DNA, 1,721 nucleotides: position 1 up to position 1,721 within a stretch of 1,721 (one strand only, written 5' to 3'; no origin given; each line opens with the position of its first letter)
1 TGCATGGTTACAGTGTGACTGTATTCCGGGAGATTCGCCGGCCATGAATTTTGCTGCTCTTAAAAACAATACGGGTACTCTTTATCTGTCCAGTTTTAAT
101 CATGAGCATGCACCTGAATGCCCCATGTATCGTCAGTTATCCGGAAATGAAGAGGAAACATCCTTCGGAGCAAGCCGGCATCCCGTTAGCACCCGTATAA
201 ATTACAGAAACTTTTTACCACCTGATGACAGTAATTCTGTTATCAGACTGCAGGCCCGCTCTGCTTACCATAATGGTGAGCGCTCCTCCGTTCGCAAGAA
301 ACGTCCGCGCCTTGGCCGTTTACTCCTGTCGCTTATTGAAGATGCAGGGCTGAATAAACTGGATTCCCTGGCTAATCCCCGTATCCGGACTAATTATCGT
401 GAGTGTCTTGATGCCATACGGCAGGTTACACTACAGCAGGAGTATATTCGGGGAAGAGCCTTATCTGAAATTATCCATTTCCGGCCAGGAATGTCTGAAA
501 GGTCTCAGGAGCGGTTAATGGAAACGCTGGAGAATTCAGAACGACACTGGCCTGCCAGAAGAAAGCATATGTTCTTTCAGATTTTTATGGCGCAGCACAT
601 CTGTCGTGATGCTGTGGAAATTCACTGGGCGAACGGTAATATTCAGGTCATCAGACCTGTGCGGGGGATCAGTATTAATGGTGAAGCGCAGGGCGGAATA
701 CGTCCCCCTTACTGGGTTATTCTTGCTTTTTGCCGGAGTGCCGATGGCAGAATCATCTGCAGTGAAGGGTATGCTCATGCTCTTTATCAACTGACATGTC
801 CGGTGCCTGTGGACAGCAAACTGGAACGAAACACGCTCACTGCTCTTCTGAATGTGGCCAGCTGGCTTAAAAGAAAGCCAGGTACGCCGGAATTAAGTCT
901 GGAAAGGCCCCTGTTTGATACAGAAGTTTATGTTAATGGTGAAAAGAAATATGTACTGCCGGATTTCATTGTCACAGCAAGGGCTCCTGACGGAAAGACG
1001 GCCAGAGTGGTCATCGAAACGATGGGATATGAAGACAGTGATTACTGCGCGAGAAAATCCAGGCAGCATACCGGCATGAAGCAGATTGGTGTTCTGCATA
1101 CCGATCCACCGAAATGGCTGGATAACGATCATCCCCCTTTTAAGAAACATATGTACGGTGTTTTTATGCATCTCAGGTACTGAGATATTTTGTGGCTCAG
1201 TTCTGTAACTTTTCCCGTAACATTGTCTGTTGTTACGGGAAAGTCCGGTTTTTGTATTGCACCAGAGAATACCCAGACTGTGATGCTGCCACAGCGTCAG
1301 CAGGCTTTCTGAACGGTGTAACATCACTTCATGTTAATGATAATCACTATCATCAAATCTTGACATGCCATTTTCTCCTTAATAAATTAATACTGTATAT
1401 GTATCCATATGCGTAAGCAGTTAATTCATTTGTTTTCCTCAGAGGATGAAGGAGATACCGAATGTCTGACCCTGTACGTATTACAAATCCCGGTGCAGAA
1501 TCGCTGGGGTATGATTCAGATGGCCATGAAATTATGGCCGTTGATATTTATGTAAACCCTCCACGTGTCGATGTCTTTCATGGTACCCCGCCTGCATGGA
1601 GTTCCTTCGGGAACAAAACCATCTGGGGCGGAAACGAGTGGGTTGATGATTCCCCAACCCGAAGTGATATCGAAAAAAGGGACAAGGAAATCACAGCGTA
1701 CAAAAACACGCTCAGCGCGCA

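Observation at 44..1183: Uncharacterized 379-aa protein encoded directly upstream of, and co-oriented with, an SOS/iron-regulated colicin gene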

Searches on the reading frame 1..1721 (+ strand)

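Call 13: find_homologous_proteins(query=L001:4649-5992:+, max_evalue=0.001)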
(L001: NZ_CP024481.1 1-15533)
Query L001:4649-5992:+ (448 aa): 115 proteins with E <= 0.001 among 3772 candidates.
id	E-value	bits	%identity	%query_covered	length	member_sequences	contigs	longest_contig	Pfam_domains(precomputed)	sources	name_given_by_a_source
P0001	0.0e+0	1036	99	100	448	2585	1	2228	PF27227.1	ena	-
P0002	1.9e-285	965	100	92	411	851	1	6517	PF27227.1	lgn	-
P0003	2.2e-243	826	99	81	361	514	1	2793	-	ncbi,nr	ncbi:hypothetical protein OUY60_004967, partial [Escherichia coli]|nr:hypothetical protein [Escheric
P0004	8.1e-198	676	100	66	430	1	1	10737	-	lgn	-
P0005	2.5e-185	635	99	33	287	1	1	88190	PF27227.1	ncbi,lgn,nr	ncbi:hypothetical protein D5O27_20670 [Salmonella enterica subsp. enterica serovar Enteritidis]|nr:h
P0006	2.3e-178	612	90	69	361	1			-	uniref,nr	uniref:YagA n=1 Tax=Escherichia coli TaxID=562 RepID=A0A8F1IF23_ECOLX|nr:hypothetical protein IHCLGB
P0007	2.8e-175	602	100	58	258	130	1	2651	PF27227.1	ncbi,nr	ncbi:protein YagA, partial [Escherichia coli]|nr:protein YagA [Escherichia coli]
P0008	6.9e-173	594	100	58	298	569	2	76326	-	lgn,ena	-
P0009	2.3e-168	579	59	100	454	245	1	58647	PF27227.1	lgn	-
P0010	5.0e-164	564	57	100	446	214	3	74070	PF27227.1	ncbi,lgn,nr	ncbi:hypothetical protein BZR74_21295 [Salmonella enterica subsp. enterica serovar Newport]|nr:hypot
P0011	1.1e-163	563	100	56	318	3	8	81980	-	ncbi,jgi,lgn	-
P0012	1.5e-162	560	57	100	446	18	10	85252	PF27227.1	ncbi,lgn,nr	ncbi:hypothetical protein CTP45_25495 [Salmonella enterica]|nr:hypothetical protein [Salmonella ente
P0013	3.1e-162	559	57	100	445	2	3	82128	PF27227.1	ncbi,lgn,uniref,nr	ncbi:hypothetical protein SAMN03159428_04952 [Kosakonia radicincitans]|uniref:Uncharacterized protei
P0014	1.2e-161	557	56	100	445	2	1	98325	PF27227.1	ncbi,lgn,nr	ncbi:TPA: hypothetical protein JG951_003129 [Enterobacter hormaechei subsp. steigerwaltii]|nr:hypoth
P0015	1.8e-161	556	57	100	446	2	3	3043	PF27227.1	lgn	-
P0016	1.3e-160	553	55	100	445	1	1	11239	PF27227.1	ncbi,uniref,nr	ncbi:hypothetical protein HX884_23000 [Enterobacter sp. SECR19-1250]|uniref:hypothetical protein n=1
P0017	2.3e-157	543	54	99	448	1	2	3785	PF27227.1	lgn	-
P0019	2.9e-157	542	55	100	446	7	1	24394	PF27227.1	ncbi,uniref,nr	ncbi:hypothetical protein AW40_28835 [Kosakonia radicincitans UMEnt01/12]|uniref:hypothetical protei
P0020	3.4e-157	542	55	100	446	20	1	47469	PF27227.1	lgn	-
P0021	4.3e-157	542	56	100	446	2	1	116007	PF27227.1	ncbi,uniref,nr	ncbi:hypothetical protein [Enterobacter sp. R4-368]|uniref:hypothetical protein n=1 Tax=Enterobacter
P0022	3.1e-156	539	55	100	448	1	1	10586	PF27227.1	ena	-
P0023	1.7e-154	533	53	100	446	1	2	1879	PF27227.1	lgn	-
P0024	4.0e-154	532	55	100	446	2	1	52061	PF27227.1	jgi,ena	-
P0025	5.3e-154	531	54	100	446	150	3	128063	PF27227.1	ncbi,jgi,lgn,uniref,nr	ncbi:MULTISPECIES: hypothetical protein [Kosakonia]|uniref:hypothetical protein n=1 Tax=Kosakonia Ta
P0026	1.9e-153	530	55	100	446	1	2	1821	PF27227.1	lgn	-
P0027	7.4e-153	528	53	100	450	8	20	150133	PF27227.1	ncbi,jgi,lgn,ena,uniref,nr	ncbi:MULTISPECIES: hypothetical protein [Enterobacteriaceae]|uniref:DUF1173 family protein n=1 Tax=C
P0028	1.5e-152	527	53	99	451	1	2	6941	PF27227.1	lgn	-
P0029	2.3e-152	526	54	100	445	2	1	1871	PF27227.1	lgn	-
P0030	6.3e-152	525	54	100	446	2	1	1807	PF27227.1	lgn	-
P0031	1.7e-151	523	53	100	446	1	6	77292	PF27227.1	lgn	-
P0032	2.5e-151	523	53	100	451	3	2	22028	PF27227.1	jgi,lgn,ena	-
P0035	1.6e-150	520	52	100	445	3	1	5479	PF27227.1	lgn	-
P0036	2.4e-150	519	53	100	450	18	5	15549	PF27227.1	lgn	-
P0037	7.3e-150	518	54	100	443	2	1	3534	PF27227.1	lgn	-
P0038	8.7e-149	514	52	100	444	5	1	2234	PF27227.1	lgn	-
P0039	1.1e-147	511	52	100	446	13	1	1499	PF27227.1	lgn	-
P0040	1.1e-147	511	52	100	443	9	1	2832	PF27227.1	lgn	-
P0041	4.0e-146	505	51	100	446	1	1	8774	PF27227.1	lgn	-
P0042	5.1e-145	502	52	100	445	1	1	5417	PF27227.1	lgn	-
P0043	5.7e-145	502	53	100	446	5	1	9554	PF27227.1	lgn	-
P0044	1.3e-144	500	51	100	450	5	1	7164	PF27227.1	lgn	-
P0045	2.2e-144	500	52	100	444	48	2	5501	PF27227.1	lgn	-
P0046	3.6e-144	499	51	100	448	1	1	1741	PF27227.1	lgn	-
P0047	4.8e-142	492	52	100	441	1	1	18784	PF27227.1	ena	-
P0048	7.6e-142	491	51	100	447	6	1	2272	PF27227.1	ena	-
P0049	1.1e-141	491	51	100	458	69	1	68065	PF27227.1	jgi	-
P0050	1.4e-141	490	51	100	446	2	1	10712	PF27227.1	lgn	-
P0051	2.3e-141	490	50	100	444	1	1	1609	PF27227.1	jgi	-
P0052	1.3e-140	487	51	100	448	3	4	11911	PF27227.1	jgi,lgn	jgi:hypothetical protein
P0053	4.7e-140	485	52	92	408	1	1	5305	PF27227.1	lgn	-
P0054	1.1e-139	484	51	99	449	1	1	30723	PF27227.1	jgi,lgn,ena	-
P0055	1.3e-139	484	50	100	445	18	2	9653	PF27227.1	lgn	-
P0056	1.5e-139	484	51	100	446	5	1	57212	PF27227.1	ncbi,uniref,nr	ncbi:hypothetical protein J1782_06995 [Rahnella sp. BCC 1045]|uniref:hypothetical protein n=1 Tax=Ra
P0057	2.0e-139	483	51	100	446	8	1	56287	PF27227.1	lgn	-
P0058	2.1e-139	483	50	100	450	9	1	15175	PF27227.1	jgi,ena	-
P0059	4.6e-139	482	51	100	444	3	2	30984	PF27227.1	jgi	-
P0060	3.5e-138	479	50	99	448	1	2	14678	PF27227.1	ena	-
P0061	3.6e-138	479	51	100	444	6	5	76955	PF27227.1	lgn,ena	-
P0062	4.1e-138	479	51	100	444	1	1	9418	PF27227.1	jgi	jgi:hypothetical protein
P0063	1.0e-137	478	49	99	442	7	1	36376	PF27227.1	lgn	-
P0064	1.1e-137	478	49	99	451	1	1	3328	PF27227.1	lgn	-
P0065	3.0e-137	476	51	100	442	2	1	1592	PF27227.1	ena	-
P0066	3.2e-137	476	49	100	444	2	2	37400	PF27227.1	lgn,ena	-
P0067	6.2e-137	475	49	99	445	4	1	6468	PF27227.1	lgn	-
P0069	3.4e-136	473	50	100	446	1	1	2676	PF27227.1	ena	-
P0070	3.6e-136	473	50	99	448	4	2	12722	PF27227.1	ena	-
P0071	2.5e-135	470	51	100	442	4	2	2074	PF27227.1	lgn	-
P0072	2.7e-135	470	49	100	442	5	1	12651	PF27227.1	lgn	-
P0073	4.3e-135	469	49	100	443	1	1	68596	PF27227.1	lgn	-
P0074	5.6e-135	469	48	100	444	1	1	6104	PF27227.1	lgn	-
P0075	8.0e-135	468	49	100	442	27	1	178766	PF27227.1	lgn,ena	-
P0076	8.8e-135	468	49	100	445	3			PF27227.1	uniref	uniref:hypothetical protein n=1 Tax=Pantoea stewartii TaxID=66269 RepID=UPI003F533F80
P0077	3.2e-134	466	50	100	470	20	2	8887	PF27227.1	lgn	-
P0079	1.2e-132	461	50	98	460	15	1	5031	PF27227.1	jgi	jgi:hypothetical protein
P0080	1.7e-132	461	48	100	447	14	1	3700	PF27227.1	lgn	-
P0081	1.6e-131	457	48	100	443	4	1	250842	PF27227.1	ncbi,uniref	ncbi:hypothetical protein [Providencia rettgeri]|uniref:hypothetical protein n=1 Tax=Providencia ret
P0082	1.7e-128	447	48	100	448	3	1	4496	PF27227.1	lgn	-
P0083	3.4e-128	446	48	100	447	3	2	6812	PF27227.1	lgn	-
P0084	7.9e-128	445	48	100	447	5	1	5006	PF27227.1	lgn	-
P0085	1.8e-127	444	48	100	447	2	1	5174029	PF27227.1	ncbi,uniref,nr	ncbi:hypothetical protein [Pantoea sp. BAV 3049]|uniref:hypothetical protein n=1 Tax=Pantoea sp. BAV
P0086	2.7e-125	437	51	91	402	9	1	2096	PF27227.1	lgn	-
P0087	3.2e-125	437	48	100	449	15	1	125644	PF27227.1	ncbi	-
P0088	5.8e-125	436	46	100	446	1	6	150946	PF27227.1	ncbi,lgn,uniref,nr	ncbi:hypothetical protein [Erwinia mallotivora]|uniref:hypothetical protein n=1 Tax=Erwinia mallotiv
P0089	4.2e-124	433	47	100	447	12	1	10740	PF27227.1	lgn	-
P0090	9.3e-124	432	47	100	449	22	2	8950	PF27227.1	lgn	-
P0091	1.1e-121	425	45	100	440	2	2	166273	PF27227.1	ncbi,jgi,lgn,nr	ncbi:hypothetical protein FJP62_20120 [Pantoea vagans]|nr:hypothetical protein FJP62_20120 [Pantoea 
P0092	3.1e-121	423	46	99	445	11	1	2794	PF27227.1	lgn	-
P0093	8.3e-121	422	46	99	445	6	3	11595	PF27227.1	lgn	-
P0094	1.6e-120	421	46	100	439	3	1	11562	PF27227.1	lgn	-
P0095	1.8e-119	418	53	78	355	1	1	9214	PF27227.1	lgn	-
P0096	2.0e-116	408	45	99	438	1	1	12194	PF27227.1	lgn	-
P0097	3.4e-115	404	51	83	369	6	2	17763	PF27227.1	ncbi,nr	ncbi:TPA: hypothetical protein I8271_005221, partial [Kluyvera intermedia]|nr:hypothetical protein [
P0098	1.3e-112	395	53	78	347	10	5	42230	PF27227.1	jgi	jgi:hypothetical protein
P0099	2.9e-109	384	58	64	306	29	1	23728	PF27227.1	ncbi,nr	ncbi:hypothetical protein JVY96_004496, partial [Salmonella enterica]|nr:hypothetical protein [Salmo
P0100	3.5e-105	371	49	82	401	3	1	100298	PF27227.1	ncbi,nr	ncbi:hypothetical protein DFO55_11888 [Grimontella sp. AG753]|nr:hypothetical protein DFO55_11888 [G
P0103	1.6e-92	329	55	62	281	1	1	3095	PF27227.1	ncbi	ncbi:TPA: hypothetical protein ACOSDI_004704, partial [Salmonella enterica]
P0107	1.3e-76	276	36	100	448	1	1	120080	PF27227.1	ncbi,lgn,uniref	ncbi:hypothetical protein ABRP83_13405 [Pectobacterium brasiliense]|uniref:hypothetical protein n=1 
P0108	5.2e-75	271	35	99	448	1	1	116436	PF27227.1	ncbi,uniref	ncbi:hypothetical protein ACIPTP_22070 [Pectobacterium versatile]|uniref:hypothetical protein n=1 Ta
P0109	5.6e-74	268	35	99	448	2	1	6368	PF27227.1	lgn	-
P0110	1.2e-68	250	52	48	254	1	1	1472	PF27227.1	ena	-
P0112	5.4e-64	235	33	99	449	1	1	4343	PF27227.1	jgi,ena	-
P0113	2.4e-63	233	34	99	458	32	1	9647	PF27227.1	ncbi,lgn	ncbi:hypothetical protein ACI09C_004429 [Cronobacter turicensis]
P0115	2.2e-38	150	96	16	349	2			PF11504.14,PF27227.1,PF01024.25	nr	nr:colicin Ia central receptor-binding domain-containing protein [Shigella sonnei]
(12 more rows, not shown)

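Call 15: search_solved_structures(query=L001:4649-5992:+, max_evalue=10)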
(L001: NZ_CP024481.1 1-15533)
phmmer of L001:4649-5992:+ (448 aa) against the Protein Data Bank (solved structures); distinct sequences matched with E-value up to 10: 2.
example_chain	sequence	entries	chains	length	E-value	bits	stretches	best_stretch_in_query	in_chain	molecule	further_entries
9vzc_B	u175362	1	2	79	1.3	11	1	173-237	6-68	Addiction module antidote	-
1dkr_A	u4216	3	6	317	1.6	10.6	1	149-219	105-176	PHOSPHORIBOSYL PYROPHOSPHATE SYNTHETASE | PROTEIN (PHOSPHORIBOSYL PYROPHOSPHATE SYNTHETASE) | RIBOSE-PHOSPHATE PYROPHOSPHOKINASE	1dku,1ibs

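Call 17: search_protein_families(proteins=[L001:4649-5992:+], library=padloc, max_evalue=1)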
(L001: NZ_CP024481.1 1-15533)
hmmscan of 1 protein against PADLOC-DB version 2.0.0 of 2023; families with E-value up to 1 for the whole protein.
L001:4649-5992:+ (448 aa): 0 families

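Call 18: search_protein_families(proteins=[L001:4649-5992:+], library=phrogs, max_evalue=1)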
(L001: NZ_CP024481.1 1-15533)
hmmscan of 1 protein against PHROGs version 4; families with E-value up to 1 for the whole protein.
L001:4649-5992:+ (448 aa): 0 families

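Call 20: profile_search(protein=L001:4649-5992:+)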
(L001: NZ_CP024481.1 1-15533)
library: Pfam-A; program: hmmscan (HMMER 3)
A. the first sequence (448 residues): domains with independent E <= 10: 1; with E <= 0.001: 0
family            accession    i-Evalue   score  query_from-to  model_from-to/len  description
DUF790            PF05626.16        0.4     9.9     369-415       303-345/387  Protein of unknown function (DUF790)

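Call 22: find_encoding_contigs(protein=P0107, flank=8000, max_places=3)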
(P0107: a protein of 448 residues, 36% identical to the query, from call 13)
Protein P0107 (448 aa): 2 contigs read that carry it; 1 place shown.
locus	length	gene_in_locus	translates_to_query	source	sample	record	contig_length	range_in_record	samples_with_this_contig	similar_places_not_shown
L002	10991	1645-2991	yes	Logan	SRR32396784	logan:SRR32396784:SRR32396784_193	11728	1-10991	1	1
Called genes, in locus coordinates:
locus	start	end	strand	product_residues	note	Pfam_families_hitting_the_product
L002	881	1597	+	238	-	PF01051:Rep3_N, PF21205:Rep3_C (weak)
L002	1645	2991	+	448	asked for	PF27227:Endonuc-like_C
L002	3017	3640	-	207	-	-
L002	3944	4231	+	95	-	PF13560:HTH_31 (weak), PF01381:HTH_3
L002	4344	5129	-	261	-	PF00589:Phage_integrase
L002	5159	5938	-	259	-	-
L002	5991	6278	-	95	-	-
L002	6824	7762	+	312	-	-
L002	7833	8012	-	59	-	-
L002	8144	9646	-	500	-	PF18870:HEPN_RES_NTD1 (weak), PF08808:RES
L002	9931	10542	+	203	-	PF11740:KfrA_N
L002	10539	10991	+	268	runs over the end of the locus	-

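Call 23: find_encoding_contigs(protein=P0085, flank=8000, max_places=3)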
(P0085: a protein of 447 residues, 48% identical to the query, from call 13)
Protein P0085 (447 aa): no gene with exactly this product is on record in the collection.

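Call 26: search_solved_structures(query=A1, max_evalue=10, show_alignments=3)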
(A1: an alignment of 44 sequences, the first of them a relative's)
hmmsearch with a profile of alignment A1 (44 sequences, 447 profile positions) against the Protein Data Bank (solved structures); distinct sequences matched with E-value up to 10: 1.
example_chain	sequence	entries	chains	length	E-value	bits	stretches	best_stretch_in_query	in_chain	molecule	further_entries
1dkr_A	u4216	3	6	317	0.094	14.5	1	146-219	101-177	PHOSPHORIBOSYL PYROPHOSPHATE SYNTHETASE | PROTEIN (PHOSPHORIBOSYL PYROPHOSPHATE SYNTHETASE) | RIBOSE-PHOSPHATE PYROPHOSPHOKINASE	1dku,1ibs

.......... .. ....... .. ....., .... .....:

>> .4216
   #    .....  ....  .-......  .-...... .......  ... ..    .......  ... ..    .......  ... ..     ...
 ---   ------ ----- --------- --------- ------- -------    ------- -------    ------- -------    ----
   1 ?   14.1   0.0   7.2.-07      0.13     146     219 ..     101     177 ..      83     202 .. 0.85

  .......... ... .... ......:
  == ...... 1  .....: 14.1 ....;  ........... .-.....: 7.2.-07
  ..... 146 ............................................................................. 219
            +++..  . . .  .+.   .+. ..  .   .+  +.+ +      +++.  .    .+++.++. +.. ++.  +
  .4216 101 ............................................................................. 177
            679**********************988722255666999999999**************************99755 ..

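Call 27: find_encoding_contigs(protein=P0025, flank=8000, max_places=3)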
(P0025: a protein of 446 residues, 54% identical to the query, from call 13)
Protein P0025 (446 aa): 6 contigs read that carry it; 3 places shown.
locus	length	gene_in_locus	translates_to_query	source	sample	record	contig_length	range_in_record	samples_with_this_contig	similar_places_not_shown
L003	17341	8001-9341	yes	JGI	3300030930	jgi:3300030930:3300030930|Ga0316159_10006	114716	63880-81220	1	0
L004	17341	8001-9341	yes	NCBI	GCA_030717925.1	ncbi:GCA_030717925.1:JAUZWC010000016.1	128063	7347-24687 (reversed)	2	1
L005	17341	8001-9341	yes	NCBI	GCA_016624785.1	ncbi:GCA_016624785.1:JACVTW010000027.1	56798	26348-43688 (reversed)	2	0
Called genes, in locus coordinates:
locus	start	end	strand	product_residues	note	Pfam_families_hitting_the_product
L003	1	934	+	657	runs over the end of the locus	PF00933:Glyco_hydro_3, PF01915:Glyco_hydro_3_C (faint)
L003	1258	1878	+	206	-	PF02264:LamB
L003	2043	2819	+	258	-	PF00561:Abhydrolase_1, PF12146:Hydrolase_4, PF12697:Abhydrolase_6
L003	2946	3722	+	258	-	PF12706:Lactamase_B_2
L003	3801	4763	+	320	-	PF01965:DJ-1_PfpI, PF12833:HTH_18, PF00165:HTH_AraC (weak)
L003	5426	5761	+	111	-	-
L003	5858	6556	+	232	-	-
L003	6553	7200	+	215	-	-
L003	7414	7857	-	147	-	PF19923:DUF6386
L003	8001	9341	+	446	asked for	PF27227:Endonuc-like_C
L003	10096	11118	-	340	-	PF01051:Rep3_N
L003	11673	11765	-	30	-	-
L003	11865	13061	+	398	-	PF18607:HTH_54, PF01656:CbiA (weak), PF09140:MipZ (faint), PF13614:AAA_31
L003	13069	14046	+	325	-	PF08775:ParB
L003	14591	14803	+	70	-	-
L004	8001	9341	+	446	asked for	PF27227:Endonuc-like_C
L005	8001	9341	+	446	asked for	PF27227:Endonuc-like_C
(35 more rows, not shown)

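Call 28: find_encoding_contigs(protein=P0081, flank=8000, max_places=3)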
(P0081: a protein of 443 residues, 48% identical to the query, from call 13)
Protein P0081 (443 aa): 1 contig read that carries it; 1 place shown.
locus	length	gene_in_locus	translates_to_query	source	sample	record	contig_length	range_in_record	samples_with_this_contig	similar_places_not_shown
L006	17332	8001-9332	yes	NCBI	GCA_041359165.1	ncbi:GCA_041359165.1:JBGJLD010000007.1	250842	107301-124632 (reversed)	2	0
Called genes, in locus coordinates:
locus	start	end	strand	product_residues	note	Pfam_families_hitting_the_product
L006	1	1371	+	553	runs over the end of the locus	PF02463:SMC_N, PF13476:AAA_23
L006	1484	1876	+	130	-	PF04355:BamE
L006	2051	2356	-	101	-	PF03658:Ub-RnfH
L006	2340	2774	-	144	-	PF10604:Polyketide_cyc2, PF03364:Polyketide_cyc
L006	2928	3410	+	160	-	PF01668:SmpB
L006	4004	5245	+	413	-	PF13356:Arm-DNA-bind_3, PF22022:Phage_int_M, PF00589:Phage_integrase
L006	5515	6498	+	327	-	-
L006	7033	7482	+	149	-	-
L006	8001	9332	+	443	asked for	PF27227:Endonuc-like_C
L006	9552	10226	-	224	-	PF11726:YagK_YfjJ_C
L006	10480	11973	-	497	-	PF13148:DUF3987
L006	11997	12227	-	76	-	PF05930:Phage_AlpA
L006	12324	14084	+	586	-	-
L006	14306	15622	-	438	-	PF00145:DNA_methylase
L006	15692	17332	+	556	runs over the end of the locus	PF07728:AAA_5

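Call 29: find_encoding_contigs(protein=P0088, flank=8000, max_places=3)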
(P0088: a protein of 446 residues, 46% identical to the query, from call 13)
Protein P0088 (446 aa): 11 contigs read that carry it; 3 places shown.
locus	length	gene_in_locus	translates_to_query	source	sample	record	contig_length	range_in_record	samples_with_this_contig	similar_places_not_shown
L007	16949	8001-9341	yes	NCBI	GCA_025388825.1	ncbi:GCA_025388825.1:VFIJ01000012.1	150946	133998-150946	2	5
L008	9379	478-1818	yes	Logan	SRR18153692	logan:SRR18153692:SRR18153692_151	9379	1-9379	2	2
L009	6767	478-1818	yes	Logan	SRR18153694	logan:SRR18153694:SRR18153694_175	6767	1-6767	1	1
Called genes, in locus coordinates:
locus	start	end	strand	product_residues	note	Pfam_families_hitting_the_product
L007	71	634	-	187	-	-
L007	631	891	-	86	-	-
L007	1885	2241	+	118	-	-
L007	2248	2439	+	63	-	-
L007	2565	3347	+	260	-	-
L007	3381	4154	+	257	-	PF00589:Phage_integrase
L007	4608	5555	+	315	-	PF07751:Abi_2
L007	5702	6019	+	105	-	-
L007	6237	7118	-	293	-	-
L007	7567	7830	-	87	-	-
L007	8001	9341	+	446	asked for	PF27227:Endonuc-like_C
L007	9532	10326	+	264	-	PF01656:CbiA, PF02374:ArsA_ATPase (weak), PF06564:CBP_BcsQ (faint), PF09140:MipZ (faint), PF13614:AAA_31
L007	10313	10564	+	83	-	-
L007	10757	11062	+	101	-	-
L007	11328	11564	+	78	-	-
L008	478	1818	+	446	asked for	PF27227:Endonuc-like_C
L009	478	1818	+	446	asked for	PF27227:Endonuc-like_C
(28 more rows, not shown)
